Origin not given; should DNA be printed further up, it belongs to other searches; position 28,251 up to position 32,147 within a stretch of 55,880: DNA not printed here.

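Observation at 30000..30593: Complete histidine-phosphatase (PGM/SixA/CobC superfamily) domain inserted in frame inside isoleucyl-tRNA synthetase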

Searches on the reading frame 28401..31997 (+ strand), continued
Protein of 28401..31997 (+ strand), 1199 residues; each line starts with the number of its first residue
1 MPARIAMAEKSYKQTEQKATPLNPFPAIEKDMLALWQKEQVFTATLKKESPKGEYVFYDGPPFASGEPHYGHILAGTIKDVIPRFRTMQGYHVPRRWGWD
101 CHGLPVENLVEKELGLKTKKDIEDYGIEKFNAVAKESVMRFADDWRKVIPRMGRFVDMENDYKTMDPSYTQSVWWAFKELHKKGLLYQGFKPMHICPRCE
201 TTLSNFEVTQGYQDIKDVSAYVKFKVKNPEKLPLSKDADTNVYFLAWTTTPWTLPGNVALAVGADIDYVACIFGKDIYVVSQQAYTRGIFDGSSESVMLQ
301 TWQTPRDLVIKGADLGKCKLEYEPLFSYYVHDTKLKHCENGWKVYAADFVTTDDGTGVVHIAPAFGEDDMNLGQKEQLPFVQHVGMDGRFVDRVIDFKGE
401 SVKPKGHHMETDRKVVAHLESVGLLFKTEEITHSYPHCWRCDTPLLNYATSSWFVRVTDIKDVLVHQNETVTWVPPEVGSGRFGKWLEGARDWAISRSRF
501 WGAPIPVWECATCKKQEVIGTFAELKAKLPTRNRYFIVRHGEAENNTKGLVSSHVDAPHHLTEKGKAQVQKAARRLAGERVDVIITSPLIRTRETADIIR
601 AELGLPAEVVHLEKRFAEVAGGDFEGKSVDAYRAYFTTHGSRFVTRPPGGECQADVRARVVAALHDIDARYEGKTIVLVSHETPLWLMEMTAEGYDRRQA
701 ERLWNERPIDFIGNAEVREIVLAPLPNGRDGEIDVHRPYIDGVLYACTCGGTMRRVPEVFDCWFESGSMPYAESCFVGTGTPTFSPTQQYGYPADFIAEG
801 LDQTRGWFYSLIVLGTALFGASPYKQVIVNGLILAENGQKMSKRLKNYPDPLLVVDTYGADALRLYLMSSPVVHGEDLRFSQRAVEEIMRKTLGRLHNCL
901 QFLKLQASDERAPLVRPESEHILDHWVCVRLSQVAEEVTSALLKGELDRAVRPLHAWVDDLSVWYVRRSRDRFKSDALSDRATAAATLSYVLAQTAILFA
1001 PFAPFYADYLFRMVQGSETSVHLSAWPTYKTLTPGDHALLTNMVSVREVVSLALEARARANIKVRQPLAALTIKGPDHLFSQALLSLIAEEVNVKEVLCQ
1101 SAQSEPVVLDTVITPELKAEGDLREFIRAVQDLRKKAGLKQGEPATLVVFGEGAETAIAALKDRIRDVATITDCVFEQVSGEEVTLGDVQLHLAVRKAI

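Call 5: find_homologous_proteins(query=window:28401-31997:+, max_evalue=1e-10)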
Query window:28401-31997:+ (1199 aa): 8000 proteins with E <= 1e-10 among 8000 candidates; the best 120 are listed.
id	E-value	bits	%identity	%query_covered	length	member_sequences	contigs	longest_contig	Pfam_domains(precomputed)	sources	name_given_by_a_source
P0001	0.0e+0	2524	91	100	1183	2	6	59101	PF09334.18,PF08264.20,PF00133.29,PF19302.5,PF00300.28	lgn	-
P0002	0.0e+0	2500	90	100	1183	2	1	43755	PF09334.18,PF08264.20,PF00133.29,PF19302.5,PF00300.28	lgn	-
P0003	0.0e+0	1729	65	98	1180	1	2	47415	PF09334.18,PF08264.20,PF00133.29,PF19302.5,PF00300.28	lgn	-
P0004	0.0e+0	1717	64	98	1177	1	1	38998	PF09334.18,PF08264.20,PF00133.29,PF19302.5,PF00300.28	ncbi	-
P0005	0.0e+0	1662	60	99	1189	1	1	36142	PF09334.18,PF08264.20,PF00133.29,PF19302.5,PF00300.28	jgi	jgi:isoleucyl-tRNA synthetase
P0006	0.0e+0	1606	60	99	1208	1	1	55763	PF09334.18,PF08264.20,PF00133.29,PF19302.5,PF00300.28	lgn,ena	-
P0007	0.0e+0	1421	54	98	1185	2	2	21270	PF09334.18,PF08264.20,PF13603.13,PF00133.29,PF19302.5,PF00300.28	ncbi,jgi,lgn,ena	-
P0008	0.0e+0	1400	53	98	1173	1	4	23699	PF09334.18,PF08264.20,PF00133.29,PF19302.5,PF00300.28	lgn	-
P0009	0.0e+0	1396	52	97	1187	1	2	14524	PF09334.18,PF08264.20,PF00133.29,PF19302.5,PF00300.28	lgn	-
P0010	0.0e+0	1395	53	97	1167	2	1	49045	PF09334.18,PF08264.20,PF00133.29,PF19302.5,PF00300.28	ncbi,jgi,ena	ncbi:MAG: class I tRNA ligase family protein [Candidatus Paceibacterota bacterium]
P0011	0.0e+0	1393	53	96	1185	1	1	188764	PF09334.18,PF01406.26,PF08264.20,PF00133.29,PF19302.5,PF00300.28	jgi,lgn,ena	-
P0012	0.0e+0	1388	52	97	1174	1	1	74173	PF09334.18,PF08264.20,PF00133.29,PF19302.5,PF00300.28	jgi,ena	-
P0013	0.0e+0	1385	52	98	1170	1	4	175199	PF09334.18,PF08264.20,PF00133.29,PF19302.5,PF00300.28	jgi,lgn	jgi:isoleucyl-tRNA synthetase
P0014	0.0e+0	1383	54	94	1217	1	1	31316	PF09334.18,PF08264.20,PF00133.29,PF19302.5,PF00300.28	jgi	jgi:isoleucyl-tRNA synthetase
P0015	0.0e+0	1380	52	95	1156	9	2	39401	PF09334.18,PF08264.20,PF00133.29,PF19302.5,PF00300.28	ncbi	-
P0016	0.0e+0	1376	52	97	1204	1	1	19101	PF09334.18,PF08264.20,PF00133.29,PF19302.5,PF00300.28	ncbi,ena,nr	ncbi:MAG: isoleucyl-tRNA synthetase [Parcubacteria group bacterium Gr01-1014_72]|nr:MAG: isoleucyl-t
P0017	0.0e+0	1375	53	97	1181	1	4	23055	PF09334.18,PF08264.20,PF00133.29,PF19302.5,PF00300.28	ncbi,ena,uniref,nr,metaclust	ncbi:MAG: Isoleucine-tRNA ligase [Candidatus Magasanikbacteria bacterium GW2011_GWA2_46_17]|uniref:I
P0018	0.0e+0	1374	51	99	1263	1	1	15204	PF09334.18,PF01406.26,PF08264.20,PF00133.29,PF19302.5,PF00300.28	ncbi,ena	-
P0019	0.0e+0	1373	53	97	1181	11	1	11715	PF09334.18,PF08264.20,PF00133.29,PF19302.5,PF00300.28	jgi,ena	-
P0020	0.0e+0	1372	53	93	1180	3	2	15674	PF09334.18,PF08264.20,PF00133.29,PF19302.5,PF00300.28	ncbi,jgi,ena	-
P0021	0.0e+0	1372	52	97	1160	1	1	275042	PF09334.18,PF08264.20,PF00133.29,PF19302.5,PF00300.28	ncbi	-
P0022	0.0e+0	1371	51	97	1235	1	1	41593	PF09334.18,PF08264.20,PF00133.29,PF19302.5,PF00300.28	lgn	-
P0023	0.0e+0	1370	52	97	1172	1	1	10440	PF09334.18,PF08264.20,PF00133.29,PF19302.5,PF00300.28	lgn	-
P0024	0.0e+0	1370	51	99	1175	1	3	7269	PF09334.18,PF08264.20,PF00133.29,PF19302.5,PF00300.28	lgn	-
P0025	0.0e+0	1369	52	99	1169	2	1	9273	PF09334.18,PF08264.20,PF00133.29,PF19302.5,PF00300.28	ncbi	ncbi:MAG: class I tRNA ligase family protein [bacterium]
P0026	0.0e+0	1369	53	97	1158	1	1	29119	PF09334.18,PF08264.20,PF00133.29,PF19302.5,PF00300.28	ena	-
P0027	0.0e+0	1369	52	97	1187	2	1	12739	PF09334.18,PF01406.26,PF08264.20,PF00133.29,PF19302.5,PF00300.28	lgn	-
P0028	0.0e+0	1364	52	98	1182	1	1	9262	PF09334.18,PF08264.20,PF00133.29,PF19302.5,PF00300.28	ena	-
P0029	0.0e+0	1364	53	99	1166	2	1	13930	PF09334.18,PF08264.20,PF00133.29,PF19302.5,PF00300.28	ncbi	-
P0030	0.0e+0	1364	51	99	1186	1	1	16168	PF09334.18,PF08264.20,PF00133.29,PF19302.5,PF00300.28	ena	-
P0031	0.0e+0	1363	51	98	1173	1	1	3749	PF09334.18,PF08264.20,PF00133.29,PF19302.5,PF00300.28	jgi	jgi:isoleucyl-tRNA synthetase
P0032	0.0e+0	1363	53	93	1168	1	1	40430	PF09334.18,PF08264.20,PF00133.29,PF19302.5,PF00300.28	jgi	jgi:isoleucyl-tRNA synthetase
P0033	0.0e+0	1362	52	97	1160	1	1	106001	PF09334.18,PF08264.20,PF00133.29,PF19302.5,PF00300.28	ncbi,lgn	ncbi:MAG: class I tRNA ligase family protein [Candidatus Paceibacterota bacterium]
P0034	0.0e+0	1361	53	95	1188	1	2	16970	PF09334.18,PF08264.20,PF00133.29,PF19302.5,PF00300.28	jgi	jgi:isoleucyl-tRNA synthetase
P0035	0.0e+0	1360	52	95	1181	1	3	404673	PF09334.18,PF08264.20,PF00133.29,PF19302.5,PF00300.28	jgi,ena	-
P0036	0.0e+0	1359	53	94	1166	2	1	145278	PF09334.18,PF08264.20,PF00133.29,PF19302.5,PF00300.28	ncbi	-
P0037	0.0e+0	1358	52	97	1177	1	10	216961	PF09334.18,PF08264.20,PF00133.29,PF19302.5,PF00300.28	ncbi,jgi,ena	jgi:isoleucyl-tRNA synthetase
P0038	0.0e+0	1358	52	97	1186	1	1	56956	PF09334.18,PF08264.20,PF00133.29,PF19302.5,PF00300.28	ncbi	ncbi:MAG: class I tRNA ligase family protein [Minisyncoccia bacterium]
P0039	0.0e+0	1357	52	94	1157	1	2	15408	PF09334.18,PF08264.20,PF00133.29,PF19302.5,PF00300.28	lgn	-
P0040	0.0e+0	1357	51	97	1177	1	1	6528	PF09334.18,PF08264.20,PF00133.29,PF19302.5,PF00300.28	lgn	-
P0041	0.0e+0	1357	52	97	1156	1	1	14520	PF09334.18,PF08264.20,PF00133.29,PF19302.5,PF00300.28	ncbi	-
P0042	0.0e+0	1356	51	97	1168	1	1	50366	PF09334.18,PF08264.20,PF00133.29,PF19302.5,PF00300.28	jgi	jgi:isoleucyl-tRNA synthetase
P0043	0.0e+0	1356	53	98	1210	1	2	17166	PF09334.18,PF08264.20,PF00133.29,PF19302.5,PF00300.28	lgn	-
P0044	0.0e+0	1356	51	99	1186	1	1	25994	PF09334.18,PF08264.20,PF00133.29,PF19302.5,PF00300.28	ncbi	-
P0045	0.0e+0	1356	51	99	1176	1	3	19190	PF09334.18,PF08264.20,PF00133.29,PF19302.5,PF00300.28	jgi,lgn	-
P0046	0.0e+0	1356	51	98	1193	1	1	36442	PF09334.18,PF08264.20,PF00133.29,PF19302.5,PF00300.28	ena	-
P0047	0.0e+0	1355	50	98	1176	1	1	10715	PF09334.18,PF08264.20,PF00133.29,PF19302.5,PF00300.28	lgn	-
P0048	0.0e+0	1355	52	97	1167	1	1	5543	PF09334.18,PF08264.20,PF00133.29,PF19302.5,PF00300.28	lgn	-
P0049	0.0e+0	1354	51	96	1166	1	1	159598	PF09334.18,PF01406.26,PF08264.20,PF00133.29,PF19302.5,PF00300.28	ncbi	-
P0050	0.0e+0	1354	51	98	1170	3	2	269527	PF09334.18,PF08264.20,PF00133.29,PF19302.5,PF00300.28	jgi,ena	-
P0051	0.0e+0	1354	52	98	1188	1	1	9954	PF09334.18,PF08264.20,PF00133.29,PF19302.5,PF00300.28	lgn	-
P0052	0.0e+0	1353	51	98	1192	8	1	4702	PF09334.18,PF08264.20,PF00133.29,PF19302.5,PF00300.28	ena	-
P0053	0.0e+0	1351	52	99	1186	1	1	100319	PF09334.18,PF08264.20,PF00133.29,PF19302.5,PF00300.28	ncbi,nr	ncbi:MAG: class I tRNA ligase family protein [Parcubacteria group bacterium]|nr:class I tRNA ligase 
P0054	0.0e+0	1350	52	93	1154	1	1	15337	PF09334.18,PF08264.20,PF00133.29,PF19302.5,PF00300.28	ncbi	-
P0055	0.0e+0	1350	51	96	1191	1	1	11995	PF09334.18,PF01406.26,PF08264.20,PF00133.29,PF19302.5,PF00300.28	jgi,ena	jgi:isoleucyl-tRNA synthetase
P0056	0.0e+0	1349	51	99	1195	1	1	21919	PF09334.18,PF08264.20,PF00133.29,PF19302.5,PF00300.28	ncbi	-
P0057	0.0e+0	1349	52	96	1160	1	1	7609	PF09334.18,PF08264.20,PF00133.29,PF19302.5,PF00300.28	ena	-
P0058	0.0e+0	1349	52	94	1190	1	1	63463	PF09334.18,PF01406.26,PF08264.20,PF00133.29,PF19302.5,PF00300.28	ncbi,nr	ncbi:MAG: class I tRNA ligase family protein [Candidatus Niyogibacteria bacterium]|nr:class I tRNA l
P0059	0.0e+0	1348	52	97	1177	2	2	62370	PF09334.18,PF08264.20,PF00133.29,PF19302.5,PF00300.28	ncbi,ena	-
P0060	0.0e+0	1348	51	97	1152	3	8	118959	PF09334.18,PF01406.26,PF08264.20,PF00133.29,PF19302.5,PF00300.28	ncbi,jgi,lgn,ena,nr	ncbi:MAG: hypothetical protein A2481_01060 [Candidatus Yonathbacteria bacterium RIFOXYC2_FULL_47_9]|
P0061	0.0e+0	1348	53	95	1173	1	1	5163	PF09334.18,PF08264.20,PF00133.29,PF19302.5,PF00300.28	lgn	-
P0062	0.0e+0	1347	51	97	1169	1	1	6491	PF09334.18,PF08264.20,PF00133.29,PF19302.5,PF00300.28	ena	-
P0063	0.0e+0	1347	52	93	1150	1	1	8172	PF09334.18,PF08264.20,PF00133.29,PF19302.5,PF00300.28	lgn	-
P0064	0.0e+0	1347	52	97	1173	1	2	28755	PF09334.18,PF01406.26,PF08264.20,PF00133.29,PF19302.5,PF00300.28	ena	-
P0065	0.0e+0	1345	51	98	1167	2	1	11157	PF09334.18,PF08264.20,PF00133.29,PF19302.5,PF00300.28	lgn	-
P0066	0.0e+0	1345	53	93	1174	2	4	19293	PF09334.18,PF08264.20,PF00133.29,PF19302.5,PF00300.28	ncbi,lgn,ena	-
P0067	0.0e+0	1345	52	97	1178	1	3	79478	PF09334.18,PF08264.20,PF00133.29,PF19302.5,PF00300.28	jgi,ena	-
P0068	0.0e+0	1345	53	93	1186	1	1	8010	PF09334.18,PF08264.20,PF00133.29,PF19302.5,PF00300.28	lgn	-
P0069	0.0e+0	1345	51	97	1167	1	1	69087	PF09334.18,PF08264.20,PF00133.29,PF19302.5,PF00300.28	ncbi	-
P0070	0.0e+0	1344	51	98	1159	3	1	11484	PF09334.18,PF08264.20,PF00133.29,PF19302.5,PF00300.28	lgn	-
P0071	0.0e+0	1344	51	97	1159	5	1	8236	PF09334.18,PF08264.20,PF00133.29,PF19302.5,PF00300.28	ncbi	-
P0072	0.0e+0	1343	51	98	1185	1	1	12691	PF09334.18,PF08264.20,PF00133.29,PF19302.5,PF00300.28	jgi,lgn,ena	-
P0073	0.0e+0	1343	51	97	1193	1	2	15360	PF09334.18,PF08264.20,PF00133.29,PF19302.5,PF00300.28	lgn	-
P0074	0.0e+0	1343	51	97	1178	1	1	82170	PF09334.18,PF08264.20,PF00133.29,PF19302.5,PF00300.28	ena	-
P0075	0.0e+0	1343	52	95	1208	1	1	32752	PF09334.18,PF08264.20,PF00133.29,PF19302.5,PF00300.28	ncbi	-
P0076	0.0e+0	1343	52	97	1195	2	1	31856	PF09334.18,PF08264.20,PF00133.29,PF19302.5,PF00300.28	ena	-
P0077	0.0e+0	1342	51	98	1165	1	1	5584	PF09334.18,PF08264.20,PF00133.29,PF19302.5,PF00300.28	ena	-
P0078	0.0e+0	1342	50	99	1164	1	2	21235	PF09334.18,PF08264.20,PF00133.29,PF19302.5,PF00300.28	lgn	-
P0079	0.0e+0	1341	52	97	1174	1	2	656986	PF09334.18,PF08264.20,PF00133.29,PF19302.5,PF00300.28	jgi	jgi:isoleucyl-tRNA synthetase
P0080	0.0e+0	1341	52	97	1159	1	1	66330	PF09334.18,PF08264.20,PF00133.29,PF19302.5,PF00300.28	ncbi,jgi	ncbi:MAG: class I tRNA ligase family protein [Candidatus Paceibacterota bacterium]|jgi:isoleucyl-tRN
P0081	0.0e+0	1341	52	98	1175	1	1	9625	PF09334.18,PF08264.20,PF00133.29,PF19302.5,PF00300.28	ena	-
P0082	0.0e+0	1341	51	98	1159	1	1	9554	PF09334.18,PF08264.20,PF00133.29,PF19302.5,PF00300.28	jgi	-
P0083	0.0e+0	1340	51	99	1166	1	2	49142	PF09334.18,PF08264.20,PF00133.29,PF19302.5,PF00300.28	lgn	-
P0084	0.0e+0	1340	50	99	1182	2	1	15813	PF09334.18,PF08264.20,PF00133.29,PF19302.5,PF00300.28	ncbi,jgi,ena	ncbi:MAG: class I tRNA ligase family protein [bacterium]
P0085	0.0e+0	1340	51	97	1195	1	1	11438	PF09334.18,PF08264.20,PF00133.29,PF19302.5,PF00300.28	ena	-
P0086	0.0e+0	1339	51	98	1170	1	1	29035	PF09334.18,PF08264.20,PF00133.29,PF19302.5,PF00300.28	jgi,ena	-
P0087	0.0e+0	1339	51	98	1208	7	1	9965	PF09334.18,PF08264.20,PF00133.29,PF19302.5,PF00300.28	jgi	jgi:isoleucyl-tRNA synthetase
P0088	0.0e+0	1338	53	95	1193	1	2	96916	PF09334.18,PF08264.20,PF00133.29,PF19302.5,PF00300.28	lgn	-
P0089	0.0e+0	1338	51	98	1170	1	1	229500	PF09334.18,PF08264.20,PF00133.29,PF19302.5,PF00300.28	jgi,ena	-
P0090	0.0e+0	1338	52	95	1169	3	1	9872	PF09334.18,PF08264.20,PF00133.29,PF19302.5,PF00300.28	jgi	-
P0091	0.0e+0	1338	52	97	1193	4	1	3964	PF09334.18,PF08264.20,PF00133.29,PF19302.5,PF00300.28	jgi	jgi:isoleucyl-tRNA synthetase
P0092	0.0e+0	1338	51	97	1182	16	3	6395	PF09334.18,PF08264.20,PF00133.29,PF19302.5,PF00300.28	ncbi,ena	ncbi:MAG: class I tRNA ligase family protein [Patescibacteria group bacterium]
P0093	0.0e+0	1338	53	93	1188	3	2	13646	PF09334.18,PF08264.20,PF00133.29,PF19302.5,PF00300.28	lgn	-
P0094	0.0e+0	1338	50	99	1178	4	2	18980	PF09334.18,PF08264.20,PF00133.29,PF19302.5,PF00300.28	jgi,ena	-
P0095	0.0e+0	1338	51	96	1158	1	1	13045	PF09334.18,PF08264.20,PF00133.29,PF19302.5,PF00300.28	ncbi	-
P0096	0.0e+0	1337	51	98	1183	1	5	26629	PF09334.18,PF08264.20,PF00133.29,PF19302.5,PF00300.28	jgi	jgi:isoleucyl-tRNA synthetase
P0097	0.0e+0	1337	51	97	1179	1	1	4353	PF09334.18,PF08264.20,PF00133.29,PF19302.5,PF00300.28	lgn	-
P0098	0.0e+0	1337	51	98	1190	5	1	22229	PF09334.18,PF08264.20,PF00133.29,PF19302.5,PF00300.28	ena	-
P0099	0.0e+0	1336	50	99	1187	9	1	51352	PF09334.18,PF08264.20,PF00133.29,PF19302.5,PF00300.28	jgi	jgi:isoleucyl-tRNA synthetase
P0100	0.0e+0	1336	51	94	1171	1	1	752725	PF09334.18,PF08264.20,PF00133.29,PF19302.5,PF00300.28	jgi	jgi:isoleucyl-tRNA synthetase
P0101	0.0e+0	1336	51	97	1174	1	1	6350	PF09334.18,PF08264.20,PF00133.29,PF19302.5,PF00300.28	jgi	jgi:isoleucyl-tRNA synthetase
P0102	0.0e+0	1336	52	94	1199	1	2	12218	PF09334.18,PF08264.20,PF00133.29,PF19302.5,PF00300.28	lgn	-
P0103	0.0e+0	1336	53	97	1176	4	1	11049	PF09334.18,PF08264.20,PF00133.29,PF19302.5,PF00300.28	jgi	jgi:isoleucyl-tRNA synthetase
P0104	0.0e+0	1336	50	97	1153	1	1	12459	PF09334.18,PF01406.26,PF08264.20,PF00133.29,PF19302.5,PF00300.28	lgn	-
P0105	0.0e+0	1336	49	98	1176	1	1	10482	PF09334.18,PF08264.20,PF00133.29,PF19302.5,PF00300.28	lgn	-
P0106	0.0e+0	1336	52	96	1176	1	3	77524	PF09334.18,PF08264.20,PF00133.29,PF19302.5,PF00300.28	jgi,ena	-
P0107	0.0e+0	1335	50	98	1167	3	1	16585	PF09334.18,PF08264.20,PF00133.29,PF19302.5,PF00300.28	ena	-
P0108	0.0e+0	1335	51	97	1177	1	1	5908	PF09334.18,PF08264.20,PF00133.29,PF19302.5,PF00300.28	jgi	-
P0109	0.0e+0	1334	50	97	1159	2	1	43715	PF09334.18,PF08264.20,PF00133.29,PF19302.5,PF00300.28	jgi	-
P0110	0.0e+0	1334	53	93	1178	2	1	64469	PF09334.18,PF08264.20,PF00133.29,PF19302.5,PF00300.28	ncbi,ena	-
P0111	0.0e+0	1334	51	99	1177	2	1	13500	PF09334.18,PF08264.20,PF00133.29,PF19302.5,PF00300.28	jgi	-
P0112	0.0e+0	1334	51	96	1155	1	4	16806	PF09334.18,PF01406.26,PF08264.20,PF00133.29,PF19302.5,PF00300.28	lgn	-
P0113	0.0e+0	1334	50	97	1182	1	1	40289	PF09334.18,PF08264.20,PF00133.29,PF19302.5,PF00300.28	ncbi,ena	-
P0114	0.0e+0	1334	51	97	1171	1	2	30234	PF09334.18,PF08264.20,PF00133.29,PF19302.5,PF00300.28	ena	-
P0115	0.0e+0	1333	52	98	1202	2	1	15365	PF09334.18,PF08264.20,PF00133.29,PF19302.5,PF00300.28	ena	-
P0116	0.0e+0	1333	50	97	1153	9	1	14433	PF09334.18,PF01406.26,PF08264.20,PF00133.29,PF19302.5,PF00300.28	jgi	jgi:isoleucyl-tRNA synthetase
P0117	0.0e+0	1333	51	97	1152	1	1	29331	PF09334.18,PF01406.26,PF08264.20,PF00133.29,PF19302.5,PF00300.28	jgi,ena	-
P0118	0.0e+0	1332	52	97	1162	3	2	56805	PF09334.18,PF08264.20,PF00133.29,PF19302.5,PF00300.28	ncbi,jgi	jgi:isoleucyl-tRNA synthetase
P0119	0.0e+0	1332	52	97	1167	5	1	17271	PF09334.18,PF01406.26,PF08264.20,PF00133.29,PF19302.5,PF00300.28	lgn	-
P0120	0.0e+0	1332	52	96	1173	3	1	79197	PF09334.18,PF08264.20,PF00133.29,PF19302.5,PF00300.28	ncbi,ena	-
